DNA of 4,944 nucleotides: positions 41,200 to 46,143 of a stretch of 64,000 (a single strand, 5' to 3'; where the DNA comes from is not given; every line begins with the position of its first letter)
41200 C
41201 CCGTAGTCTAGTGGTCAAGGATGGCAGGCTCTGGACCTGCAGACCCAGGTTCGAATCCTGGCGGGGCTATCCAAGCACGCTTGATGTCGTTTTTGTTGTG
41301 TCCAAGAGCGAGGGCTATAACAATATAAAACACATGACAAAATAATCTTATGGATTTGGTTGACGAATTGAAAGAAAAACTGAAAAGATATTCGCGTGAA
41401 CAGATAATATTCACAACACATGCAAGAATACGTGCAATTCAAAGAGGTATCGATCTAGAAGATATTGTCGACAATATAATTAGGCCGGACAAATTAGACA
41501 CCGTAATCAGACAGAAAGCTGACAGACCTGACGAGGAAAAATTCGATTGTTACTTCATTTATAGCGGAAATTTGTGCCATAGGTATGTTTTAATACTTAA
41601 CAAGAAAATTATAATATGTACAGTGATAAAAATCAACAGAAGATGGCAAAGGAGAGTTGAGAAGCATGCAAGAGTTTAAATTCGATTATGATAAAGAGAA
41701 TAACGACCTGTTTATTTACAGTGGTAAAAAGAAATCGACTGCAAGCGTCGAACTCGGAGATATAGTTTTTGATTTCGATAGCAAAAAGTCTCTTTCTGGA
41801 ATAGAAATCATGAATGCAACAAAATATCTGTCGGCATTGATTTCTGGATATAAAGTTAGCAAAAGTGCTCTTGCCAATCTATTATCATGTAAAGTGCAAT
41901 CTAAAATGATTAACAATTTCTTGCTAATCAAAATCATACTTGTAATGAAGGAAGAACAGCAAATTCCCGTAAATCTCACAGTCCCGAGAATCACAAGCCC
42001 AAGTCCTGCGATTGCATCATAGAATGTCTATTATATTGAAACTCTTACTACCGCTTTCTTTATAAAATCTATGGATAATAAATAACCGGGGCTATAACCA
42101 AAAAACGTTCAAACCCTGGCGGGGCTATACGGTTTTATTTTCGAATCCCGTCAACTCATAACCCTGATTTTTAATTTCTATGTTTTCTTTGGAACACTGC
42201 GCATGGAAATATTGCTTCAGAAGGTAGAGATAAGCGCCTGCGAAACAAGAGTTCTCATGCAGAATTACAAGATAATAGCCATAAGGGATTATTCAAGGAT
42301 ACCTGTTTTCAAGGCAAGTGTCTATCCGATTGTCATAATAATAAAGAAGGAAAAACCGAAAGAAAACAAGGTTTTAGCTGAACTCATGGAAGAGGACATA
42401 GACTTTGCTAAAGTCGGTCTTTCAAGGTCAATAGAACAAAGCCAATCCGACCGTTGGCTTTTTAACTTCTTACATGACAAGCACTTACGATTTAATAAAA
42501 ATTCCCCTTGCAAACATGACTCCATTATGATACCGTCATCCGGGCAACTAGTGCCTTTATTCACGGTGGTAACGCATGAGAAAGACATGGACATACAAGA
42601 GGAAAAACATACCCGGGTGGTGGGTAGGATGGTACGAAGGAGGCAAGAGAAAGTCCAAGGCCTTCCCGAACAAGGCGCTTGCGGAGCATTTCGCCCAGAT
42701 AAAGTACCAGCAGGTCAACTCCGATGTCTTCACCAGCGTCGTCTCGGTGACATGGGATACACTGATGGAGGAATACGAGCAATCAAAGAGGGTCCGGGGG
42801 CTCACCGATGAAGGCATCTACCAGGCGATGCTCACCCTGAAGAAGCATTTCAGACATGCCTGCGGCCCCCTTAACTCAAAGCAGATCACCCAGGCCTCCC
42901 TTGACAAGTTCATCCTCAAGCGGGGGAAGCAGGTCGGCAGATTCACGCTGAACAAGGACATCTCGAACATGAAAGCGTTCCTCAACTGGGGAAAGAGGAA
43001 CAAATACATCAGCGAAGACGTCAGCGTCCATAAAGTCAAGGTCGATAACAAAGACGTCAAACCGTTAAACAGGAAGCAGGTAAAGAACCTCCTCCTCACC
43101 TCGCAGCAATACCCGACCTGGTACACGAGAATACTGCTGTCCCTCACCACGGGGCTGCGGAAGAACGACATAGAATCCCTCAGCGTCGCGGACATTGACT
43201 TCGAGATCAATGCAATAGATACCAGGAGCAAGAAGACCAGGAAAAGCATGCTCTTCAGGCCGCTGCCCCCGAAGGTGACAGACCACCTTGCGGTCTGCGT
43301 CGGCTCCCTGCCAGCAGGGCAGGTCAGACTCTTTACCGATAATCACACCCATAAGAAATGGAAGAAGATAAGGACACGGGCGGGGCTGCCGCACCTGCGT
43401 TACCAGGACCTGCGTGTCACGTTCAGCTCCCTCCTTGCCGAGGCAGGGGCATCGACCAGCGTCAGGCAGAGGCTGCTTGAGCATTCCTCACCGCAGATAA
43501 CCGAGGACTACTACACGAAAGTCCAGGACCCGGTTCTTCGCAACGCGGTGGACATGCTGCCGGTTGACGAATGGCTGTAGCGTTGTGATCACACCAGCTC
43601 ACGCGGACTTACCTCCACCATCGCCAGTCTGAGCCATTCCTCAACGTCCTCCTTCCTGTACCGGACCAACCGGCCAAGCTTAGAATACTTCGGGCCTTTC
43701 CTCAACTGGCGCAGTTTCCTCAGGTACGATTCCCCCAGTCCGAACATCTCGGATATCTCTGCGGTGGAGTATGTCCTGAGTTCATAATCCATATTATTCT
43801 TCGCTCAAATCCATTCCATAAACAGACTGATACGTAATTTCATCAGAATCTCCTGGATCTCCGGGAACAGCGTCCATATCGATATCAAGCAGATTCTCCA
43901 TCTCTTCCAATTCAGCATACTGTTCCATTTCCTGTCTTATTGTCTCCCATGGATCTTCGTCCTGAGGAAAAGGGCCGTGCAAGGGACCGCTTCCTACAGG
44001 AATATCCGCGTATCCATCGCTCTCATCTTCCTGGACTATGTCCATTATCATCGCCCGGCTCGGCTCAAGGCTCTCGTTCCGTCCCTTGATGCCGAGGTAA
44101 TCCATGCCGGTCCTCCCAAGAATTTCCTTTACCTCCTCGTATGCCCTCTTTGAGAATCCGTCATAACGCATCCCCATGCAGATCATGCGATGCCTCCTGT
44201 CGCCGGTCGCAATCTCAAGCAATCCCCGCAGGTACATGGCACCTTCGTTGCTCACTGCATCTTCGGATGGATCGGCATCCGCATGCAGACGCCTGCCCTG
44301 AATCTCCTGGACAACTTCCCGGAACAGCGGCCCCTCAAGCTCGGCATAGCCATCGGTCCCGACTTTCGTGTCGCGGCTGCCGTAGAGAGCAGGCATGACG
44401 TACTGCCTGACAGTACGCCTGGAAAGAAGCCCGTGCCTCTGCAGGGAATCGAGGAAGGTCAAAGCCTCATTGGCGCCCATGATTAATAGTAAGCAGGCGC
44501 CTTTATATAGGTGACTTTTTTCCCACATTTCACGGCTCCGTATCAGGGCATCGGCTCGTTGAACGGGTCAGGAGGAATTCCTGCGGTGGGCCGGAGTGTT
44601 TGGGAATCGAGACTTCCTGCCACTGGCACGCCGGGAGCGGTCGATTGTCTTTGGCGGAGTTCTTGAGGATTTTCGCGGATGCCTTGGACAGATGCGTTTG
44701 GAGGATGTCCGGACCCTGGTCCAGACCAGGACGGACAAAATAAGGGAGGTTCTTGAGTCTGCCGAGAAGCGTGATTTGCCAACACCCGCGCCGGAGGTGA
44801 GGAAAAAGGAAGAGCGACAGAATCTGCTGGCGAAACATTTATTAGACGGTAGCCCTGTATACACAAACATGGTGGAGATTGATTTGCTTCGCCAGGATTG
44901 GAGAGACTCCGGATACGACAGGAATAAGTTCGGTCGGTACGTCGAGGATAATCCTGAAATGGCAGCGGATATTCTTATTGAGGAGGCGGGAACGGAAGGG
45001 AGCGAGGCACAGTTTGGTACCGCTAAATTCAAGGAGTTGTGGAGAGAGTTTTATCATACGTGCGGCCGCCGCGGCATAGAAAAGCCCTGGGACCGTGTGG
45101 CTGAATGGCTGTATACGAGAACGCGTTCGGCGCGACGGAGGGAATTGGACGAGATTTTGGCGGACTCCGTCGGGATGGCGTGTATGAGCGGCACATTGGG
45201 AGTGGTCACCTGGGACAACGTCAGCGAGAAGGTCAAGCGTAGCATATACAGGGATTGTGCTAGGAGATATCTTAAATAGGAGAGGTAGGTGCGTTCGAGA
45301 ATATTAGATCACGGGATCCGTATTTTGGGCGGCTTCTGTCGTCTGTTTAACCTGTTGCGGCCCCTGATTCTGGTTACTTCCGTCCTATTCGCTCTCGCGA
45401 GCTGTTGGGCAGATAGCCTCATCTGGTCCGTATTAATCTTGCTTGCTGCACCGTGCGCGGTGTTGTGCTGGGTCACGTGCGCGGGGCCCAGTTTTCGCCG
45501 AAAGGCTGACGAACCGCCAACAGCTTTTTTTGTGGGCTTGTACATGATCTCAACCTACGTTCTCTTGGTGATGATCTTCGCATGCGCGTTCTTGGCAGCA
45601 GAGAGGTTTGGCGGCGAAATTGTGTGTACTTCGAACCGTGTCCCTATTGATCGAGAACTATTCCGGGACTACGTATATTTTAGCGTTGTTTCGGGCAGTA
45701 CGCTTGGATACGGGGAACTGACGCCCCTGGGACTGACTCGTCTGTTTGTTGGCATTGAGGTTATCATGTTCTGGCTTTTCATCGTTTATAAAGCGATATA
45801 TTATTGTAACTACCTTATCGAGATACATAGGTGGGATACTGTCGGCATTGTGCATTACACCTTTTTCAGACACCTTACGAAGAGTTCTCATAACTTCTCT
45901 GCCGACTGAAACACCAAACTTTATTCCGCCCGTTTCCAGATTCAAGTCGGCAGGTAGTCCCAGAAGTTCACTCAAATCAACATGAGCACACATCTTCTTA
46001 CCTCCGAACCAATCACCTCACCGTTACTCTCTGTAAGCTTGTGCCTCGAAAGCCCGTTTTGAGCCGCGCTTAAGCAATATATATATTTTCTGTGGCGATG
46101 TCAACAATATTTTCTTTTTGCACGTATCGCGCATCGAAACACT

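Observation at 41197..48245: tRNA-Gln integration hotspot with three copies of the tRNA 3' end (tandem integrated elements)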

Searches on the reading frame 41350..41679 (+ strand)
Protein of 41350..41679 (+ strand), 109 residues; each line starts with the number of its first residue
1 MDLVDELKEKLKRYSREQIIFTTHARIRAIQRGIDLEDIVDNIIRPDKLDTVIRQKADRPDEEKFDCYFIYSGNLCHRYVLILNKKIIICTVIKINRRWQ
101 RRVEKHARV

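Call 9: search_protein_families(library=pfam, proteins=[window:41350-41679:+], max_evalue=0.01)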
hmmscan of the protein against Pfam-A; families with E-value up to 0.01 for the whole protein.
window:41350-41679:+ (109 aa): 1 family
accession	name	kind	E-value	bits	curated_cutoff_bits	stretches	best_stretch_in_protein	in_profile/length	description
PF14076.12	DUF4258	-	7.7e-05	23.4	25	1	21-93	1-70/71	Domain of unknown function (DUF4258)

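Call 78: search_protein_families(library=padloc, proteins=[window:41350-41679:+], max_evalue=0.01)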
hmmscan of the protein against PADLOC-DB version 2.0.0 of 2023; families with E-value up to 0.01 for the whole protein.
window:41350-41679:+ (109 aa): 0 families

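Call 79: search_protein_families(library=ncbifam, proteins=[window:41350-41679:+], max_evalue=0.01)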
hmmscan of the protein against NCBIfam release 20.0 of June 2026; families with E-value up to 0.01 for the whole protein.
window:41350-41679:+ (109 aa): 0 families

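Call 99: find_related_loci(query=window:41350-41679:+, collection=metagenome_contigs, flank=5000)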
Query window:41350-41679:+ (109 aa) in metagenome_contigs; peptide patterns used: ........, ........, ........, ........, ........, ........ (x = any residue, [..] = any of these).
433 stretches matched a pattern; 5 encode a relative of the query (tblastn E <= 1e-3); 5 distinct loci.
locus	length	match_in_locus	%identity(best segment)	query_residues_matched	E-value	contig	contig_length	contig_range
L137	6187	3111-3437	83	1-109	9e-62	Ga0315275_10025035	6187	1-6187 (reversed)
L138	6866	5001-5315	52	1-105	2e-34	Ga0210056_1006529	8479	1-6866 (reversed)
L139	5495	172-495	50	1-108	1e-33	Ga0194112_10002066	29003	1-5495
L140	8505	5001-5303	56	5-105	4e-33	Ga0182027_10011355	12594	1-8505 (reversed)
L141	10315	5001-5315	52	1-105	6e-26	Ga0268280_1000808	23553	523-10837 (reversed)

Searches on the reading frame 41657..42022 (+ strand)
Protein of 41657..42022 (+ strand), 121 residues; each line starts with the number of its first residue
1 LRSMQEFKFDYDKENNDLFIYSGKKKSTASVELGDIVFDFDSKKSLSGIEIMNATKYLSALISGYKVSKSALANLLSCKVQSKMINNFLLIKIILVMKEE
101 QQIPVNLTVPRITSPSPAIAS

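Call 9: search_protein_families(library=pfam, proteins=[window:41657-42022:+], max_evalue=0.01)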
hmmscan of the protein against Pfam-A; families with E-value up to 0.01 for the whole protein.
window:41657-42022:+ (121 aa): 1 family
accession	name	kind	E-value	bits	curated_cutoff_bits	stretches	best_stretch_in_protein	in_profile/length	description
PF10049.14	DUF2283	-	2.1e-08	34.7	23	1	8-54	1-48/49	Protein of unknown function (DUF2283)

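Call 78: search_protein_families(library=padloc, proteins=[window:41657-42022:+], max_evalue=0.01)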
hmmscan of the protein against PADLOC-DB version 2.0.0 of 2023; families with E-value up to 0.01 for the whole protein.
window:41657-42022:+ (121 aa): 0 families

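Call 79: search_protein_families(library=ncbifam, proteins=[window:41657-42022:+], max_evalue=0.01)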
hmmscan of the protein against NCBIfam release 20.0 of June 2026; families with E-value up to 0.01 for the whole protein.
window:41657-42022:+ (121 aa): 0 families

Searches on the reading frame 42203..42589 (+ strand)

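Call 44: search_protein_families(library=pfam, proteins=[window:42203-42589:+], max_evalue=10)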
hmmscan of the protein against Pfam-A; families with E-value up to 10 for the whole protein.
window:42203-42589:+ (129 aa): 0 families

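Call 78: search_protein_families(library=padloc, proteins=[window:42203-42589:+], max_evalue=0.01)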
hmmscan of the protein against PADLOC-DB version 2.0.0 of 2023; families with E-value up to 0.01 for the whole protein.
window:42203-42589:+ (129 aa): 1 family
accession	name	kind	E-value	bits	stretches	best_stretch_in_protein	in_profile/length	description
PDLC03226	MTase_II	-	0.0032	14.1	1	15-57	200-242/579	Type II methyltransferase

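Call 79: search_protein_families(library=ncbifam, proteins=[window:42203-42589:+], max_evalue=0.01)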
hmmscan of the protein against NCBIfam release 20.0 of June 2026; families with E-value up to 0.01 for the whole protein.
window:42203-42589:+ (129 aa): 0 families

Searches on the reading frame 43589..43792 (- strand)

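Call 9: search_protein_families(library=pfam, proteins=[window:43589-43792:-], max_evalue=0.01)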
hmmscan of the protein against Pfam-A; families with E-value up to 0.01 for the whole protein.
window:43589-43792:- (67 aa): 1 family
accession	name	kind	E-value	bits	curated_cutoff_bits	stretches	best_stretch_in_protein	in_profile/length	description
PF12728.13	HTH_17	-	2.4e-10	41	27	1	8-55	2-48/51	Helix-turn-helix domain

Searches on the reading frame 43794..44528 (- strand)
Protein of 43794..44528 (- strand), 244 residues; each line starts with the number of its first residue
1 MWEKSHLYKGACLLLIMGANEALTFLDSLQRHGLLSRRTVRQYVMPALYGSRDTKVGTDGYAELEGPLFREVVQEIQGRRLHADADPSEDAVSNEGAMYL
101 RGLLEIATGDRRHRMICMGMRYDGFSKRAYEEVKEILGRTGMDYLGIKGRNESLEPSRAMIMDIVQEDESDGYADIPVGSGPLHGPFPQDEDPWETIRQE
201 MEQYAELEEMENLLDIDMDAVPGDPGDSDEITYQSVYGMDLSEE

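Call 9: search_protein_families(library=pfam, proteins=[window:43794-44528:-], max_evalue=0.01)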
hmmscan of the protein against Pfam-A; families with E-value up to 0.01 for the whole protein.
window:43794-44528:- (244 aa): 0 families

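Call 44: search_protein_families(library=pfam, proteins=[window:43794-44528:-], max_evalue=10)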
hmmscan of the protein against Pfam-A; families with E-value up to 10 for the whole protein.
window:43794-44528:- (244 aa): 0 families

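Call 70: find_homologous_proteins(query=window:43794-44528:-, max_evalue=0.00001)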
Query window:43794-44528:- (244 aa): 11 proteins with E <= 0.00001 among 424 candidates.
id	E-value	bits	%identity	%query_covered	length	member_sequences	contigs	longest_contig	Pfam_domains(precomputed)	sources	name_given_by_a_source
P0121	7.2e-147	506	100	93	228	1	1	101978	-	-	-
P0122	3.3e-121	422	77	100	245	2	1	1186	-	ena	-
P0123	3.6e-110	386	77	93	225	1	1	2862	-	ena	-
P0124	3.2e-107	376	77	93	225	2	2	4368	-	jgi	-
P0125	4.0e-102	359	69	99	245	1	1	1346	-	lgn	-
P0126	2.9e-95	337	72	91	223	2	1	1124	-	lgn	-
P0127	2.9e-93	330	65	100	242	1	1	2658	-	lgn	-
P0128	2.8e-72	262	56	98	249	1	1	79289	-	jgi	jgi:hypothetical protein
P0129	7.7e-71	257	61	81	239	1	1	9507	-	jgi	jgi:hypothetical protein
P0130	2.1e-70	256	57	98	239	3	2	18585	-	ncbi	-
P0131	1.8e-63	233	57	92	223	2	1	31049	-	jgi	jgi:hypothetical protein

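Call 71: find_encoding_contigs(protein=P0124, flank=6000, max_places=3)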
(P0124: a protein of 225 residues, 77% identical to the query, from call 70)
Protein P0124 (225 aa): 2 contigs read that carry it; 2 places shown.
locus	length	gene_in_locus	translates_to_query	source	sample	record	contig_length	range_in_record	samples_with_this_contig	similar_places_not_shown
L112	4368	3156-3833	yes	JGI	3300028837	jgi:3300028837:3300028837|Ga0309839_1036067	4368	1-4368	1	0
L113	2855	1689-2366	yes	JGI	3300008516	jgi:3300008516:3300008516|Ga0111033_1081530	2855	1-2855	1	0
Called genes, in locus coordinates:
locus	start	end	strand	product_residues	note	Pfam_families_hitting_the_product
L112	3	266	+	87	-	?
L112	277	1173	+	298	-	-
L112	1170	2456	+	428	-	-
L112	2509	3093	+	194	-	-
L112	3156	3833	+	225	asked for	-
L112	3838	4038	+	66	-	PF12728:HTH_17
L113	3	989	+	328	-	?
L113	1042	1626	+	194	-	-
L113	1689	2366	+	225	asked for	-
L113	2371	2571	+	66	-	PF12728:HTH_17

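Call 72: find_encoding_contigs(protein=P0128, flank=10000, max_places=2)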
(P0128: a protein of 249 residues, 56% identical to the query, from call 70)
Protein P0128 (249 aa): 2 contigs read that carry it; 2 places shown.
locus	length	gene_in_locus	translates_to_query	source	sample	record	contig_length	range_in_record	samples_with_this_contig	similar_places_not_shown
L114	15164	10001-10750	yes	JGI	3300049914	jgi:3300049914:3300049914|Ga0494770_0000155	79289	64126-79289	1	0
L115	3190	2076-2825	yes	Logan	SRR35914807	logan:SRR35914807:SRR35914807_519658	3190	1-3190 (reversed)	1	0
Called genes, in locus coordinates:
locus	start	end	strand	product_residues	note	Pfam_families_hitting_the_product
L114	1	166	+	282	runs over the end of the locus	-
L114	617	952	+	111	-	-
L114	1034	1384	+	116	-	-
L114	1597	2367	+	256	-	-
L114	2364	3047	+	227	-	-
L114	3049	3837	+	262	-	PF00899:ThiF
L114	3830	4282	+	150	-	-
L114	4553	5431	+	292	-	PF00899:ThiF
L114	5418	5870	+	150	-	-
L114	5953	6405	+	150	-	-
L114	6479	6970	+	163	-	-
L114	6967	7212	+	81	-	-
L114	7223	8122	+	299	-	PF01935:DUF87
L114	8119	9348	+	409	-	-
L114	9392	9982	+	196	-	-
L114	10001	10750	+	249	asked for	-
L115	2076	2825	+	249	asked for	-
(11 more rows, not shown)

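Call 73: find_encoding_contigs(protein=P0130, flank=10000, max_places=2)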
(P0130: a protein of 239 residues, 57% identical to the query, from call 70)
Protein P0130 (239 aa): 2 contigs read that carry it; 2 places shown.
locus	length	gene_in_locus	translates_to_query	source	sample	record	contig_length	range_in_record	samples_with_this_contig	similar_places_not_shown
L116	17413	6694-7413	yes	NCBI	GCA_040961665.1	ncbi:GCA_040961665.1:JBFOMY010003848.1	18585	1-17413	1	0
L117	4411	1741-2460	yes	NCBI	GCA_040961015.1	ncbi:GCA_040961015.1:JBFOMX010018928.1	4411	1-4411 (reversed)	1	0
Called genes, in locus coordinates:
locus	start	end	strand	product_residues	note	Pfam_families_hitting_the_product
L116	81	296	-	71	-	-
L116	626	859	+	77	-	-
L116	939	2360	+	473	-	PF00899:ThiF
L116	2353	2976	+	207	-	-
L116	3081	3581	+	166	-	-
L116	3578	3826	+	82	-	-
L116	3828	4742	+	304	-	PF01935:DUF87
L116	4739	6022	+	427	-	PF05872:HerA_C (faint)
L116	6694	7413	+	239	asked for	-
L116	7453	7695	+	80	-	PF12728:HTH_17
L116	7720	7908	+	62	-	-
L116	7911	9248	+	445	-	PF13102:Phage_int_SAM_5 (weak), PF00589:Phage_integrase (weak)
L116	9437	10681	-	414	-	PF01408:GFO_IDH_MocA, PF02894:GFO_IDH_MocA_C (faint), PF22725:GFO_IDH_MocA_C3 (faint)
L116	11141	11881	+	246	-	PF07589:PEP_exosort_dom (weak)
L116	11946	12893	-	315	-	PF04230:PS_pyruv_trans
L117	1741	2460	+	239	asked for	-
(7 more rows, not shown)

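Call 78: search_protein_families(library=padloc, proteins=[window:43794-44528:-], max_evalue=0.01)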
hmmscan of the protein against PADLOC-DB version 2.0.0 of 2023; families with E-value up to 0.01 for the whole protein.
window:43794-44528:- (244 aa): 0 families

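Call 79: search_protein_families(library=ncbifam, proteins=[window:43794-44528:-], max_evalue=0.01)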
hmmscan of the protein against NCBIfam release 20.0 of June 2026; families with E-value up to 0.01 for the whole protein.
window:43794-44528:- (244 aa): 0 families

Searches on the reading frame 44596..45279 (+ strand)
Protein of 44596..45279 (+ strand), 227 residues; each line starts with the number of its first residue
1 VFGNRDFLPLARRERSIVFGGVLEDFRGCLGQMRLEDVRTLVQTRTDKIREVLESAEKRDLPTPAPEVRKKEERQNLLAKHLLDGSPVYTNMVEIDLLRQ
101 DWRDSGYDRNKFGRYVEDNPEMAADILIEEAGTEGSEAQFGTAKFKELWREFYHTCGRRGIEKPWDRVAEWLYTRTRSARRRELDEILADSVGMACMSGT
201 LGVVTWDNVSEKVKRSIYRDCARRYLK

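Call 9: search_protein_families(library=pfam, proteins=[window:44596-45279:+], max_evalue=0.01)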
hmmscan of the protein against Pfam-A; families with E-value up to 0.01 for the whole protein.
window:44596-45279:+ (227 aa): 0 families

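Call 44: search_protein_families(library=pfam, proteins=[window:44596-45279:+], max_evalue=10)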
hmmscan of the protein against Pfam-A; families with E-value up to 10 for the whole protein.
window:44596-45279:+ (227 aa): 0 families

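Call 78: search_protein_families(library=padloc, proteins=[window:44596-45279:+], max_evalue=0.01)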
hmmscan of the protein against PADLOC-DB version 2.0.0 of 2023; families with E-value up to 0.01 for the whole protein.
window:44596-45279:+ (227 aa): 0 families

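Call 79: search_protein_families(library=ncbifam, proteins=[window:44596-45279:+], max_evalue=0.01)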
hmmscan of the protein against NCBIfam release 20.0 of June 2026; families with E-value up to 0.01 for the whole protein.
window:44596-45279:+ (227 aa): 0 families

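Call 98: find_related_loci(query=window:44596-45279:+, collection=metagenome_contigs, flank=6000)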
Query window:44596-45279:+ (227 aa) in metagenome_contigs; peptide patterns used: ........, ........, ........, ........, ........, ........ (x = any residue, [..] = any of these).
141 stretches matched a pattern, but none encodes a relative of the query by tblastn (E <= 1e-3).

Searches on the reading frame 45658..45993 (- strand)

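Call 10: search_protein_families(library=pfam, proteins=[window:45658-45993:-], max_evalue=0.01)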
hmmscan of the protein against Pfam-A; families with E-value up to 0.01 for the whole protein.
window:45658-45993:- (111 aa): 0 families

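Call 44: search_protein_families(library=pfam, proteins=[window:45658-45993:-], max_evalue=10)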
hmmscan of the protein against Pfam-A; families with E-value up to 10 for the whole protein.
window:45658-45993:- (111 aa): 1 family
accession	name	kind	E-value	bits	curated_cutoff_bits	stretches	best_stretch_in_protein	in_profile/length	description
PF14288.11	FKS1_dom1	-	0.081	13.7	27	1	36-79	39-82/111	1,3-beta-glucan synthase subunit FKS1, domain-1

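Call 78: search_protein_families(library=padloc, proteins=[window:45658-45993:-], max_evalue=0.01)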
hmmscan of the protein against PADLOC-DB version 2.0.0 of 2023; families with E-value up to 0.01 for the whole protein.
window:45658-45993:- (111 aa): 0 families
